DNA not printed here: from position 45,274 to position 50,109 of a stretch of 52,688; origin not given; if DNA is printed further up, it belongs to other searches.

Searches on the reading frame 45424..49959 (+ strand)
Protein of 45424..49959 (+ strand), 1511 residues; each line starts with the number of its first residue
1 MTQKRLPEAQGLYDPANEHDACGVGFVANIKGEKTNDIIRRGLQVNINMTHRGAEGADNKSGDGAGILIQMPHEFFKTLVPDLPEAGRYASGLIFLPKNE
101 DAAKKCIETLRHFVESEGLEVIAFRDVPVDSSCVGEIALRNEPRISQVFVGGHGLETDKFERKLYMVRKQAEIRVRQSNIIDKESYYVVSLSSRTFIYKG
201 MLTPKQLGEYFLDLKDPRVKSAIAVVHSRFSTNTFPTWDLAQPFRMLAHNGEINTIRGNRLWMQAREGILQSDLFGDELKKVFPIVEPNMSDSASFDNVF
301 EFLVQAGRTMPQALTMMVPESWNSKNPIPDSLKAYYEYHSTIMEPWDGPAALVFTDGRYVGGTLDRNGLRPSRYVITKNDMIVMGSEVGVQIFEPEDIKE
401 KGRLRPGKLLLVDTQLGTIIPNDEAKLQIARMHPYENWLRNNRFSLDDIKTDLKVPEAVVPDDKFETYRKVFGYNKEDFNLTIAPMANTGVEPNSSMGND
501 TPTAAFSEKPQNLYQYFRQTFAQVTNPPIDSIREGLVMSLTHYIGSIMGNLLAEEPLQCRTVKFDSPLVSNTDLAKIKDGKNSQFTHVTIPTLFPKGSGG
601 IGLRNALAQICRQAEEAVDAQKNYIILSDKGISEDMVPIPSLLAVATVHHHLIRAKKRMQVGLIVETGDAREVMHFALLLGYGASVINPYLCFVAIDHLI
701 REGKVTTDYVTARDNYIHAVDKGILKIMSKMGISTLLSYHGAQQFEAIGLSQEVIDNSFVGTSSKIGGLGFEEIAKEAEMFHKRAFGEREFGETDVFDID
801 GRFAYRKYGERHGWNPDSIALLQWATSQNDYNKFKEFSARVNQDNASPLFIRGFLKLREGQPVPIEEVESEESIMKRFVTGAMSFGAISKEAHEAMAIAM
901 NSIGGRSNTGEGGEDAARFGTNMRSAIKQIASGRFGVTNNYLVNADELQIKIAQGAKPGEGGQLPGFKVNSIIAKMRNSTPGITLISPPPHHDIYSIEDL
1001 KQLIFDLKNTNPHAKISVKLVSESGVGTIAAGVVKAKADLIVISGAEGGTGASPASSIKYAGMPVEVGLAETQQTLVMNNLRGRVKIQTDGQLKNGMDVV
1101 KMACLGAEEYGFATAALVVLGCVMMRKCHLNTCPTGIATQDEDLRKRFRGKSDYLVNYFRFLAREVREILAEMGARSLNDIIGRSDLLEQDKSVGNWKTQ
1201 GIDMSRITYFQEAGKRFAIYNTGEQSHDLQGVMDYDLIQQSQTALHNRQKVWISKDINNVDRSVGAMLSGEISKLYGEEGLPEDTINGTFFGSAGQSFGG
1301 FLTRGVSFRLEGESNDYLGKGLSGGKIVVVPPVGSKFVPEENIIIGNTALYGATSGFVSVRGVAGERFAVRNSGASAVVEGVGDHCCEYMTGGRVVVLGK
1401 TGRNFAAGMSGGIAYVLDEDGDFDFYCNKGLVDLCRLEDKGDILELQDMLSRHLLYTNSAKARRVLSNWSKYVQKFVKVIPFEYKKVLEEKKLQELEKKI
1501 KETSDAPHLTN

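Call 20: search_protein_families(library=pfam, proteins=[window:45424-49959:+], max_evalue=0.00001)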
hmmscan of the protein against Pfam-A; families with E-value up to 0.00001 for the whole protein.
window:45424-49959:+ (1511 aa): 4 families
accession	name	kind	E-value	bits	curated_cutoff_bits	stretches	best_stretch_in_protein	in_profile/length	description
PF00310.26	GATase_2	-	4.2e-174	579.6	19.9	1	22-438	1-420/420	Glutamine amidotransferases class-II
PF01645.23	Glu_synthase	-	8.4e-147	489.6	20.4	1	815-1175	4-368/369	Conserved region in glutamate synthase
PF04898.20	Glu_syn_central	-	2e-110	369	22.8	1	469-751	3-277/277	Glutamate synthase central domain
PF01493.24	GXGXG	-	1e-82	276.8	32.5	1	1256-1440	2-186/190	GXGXG motif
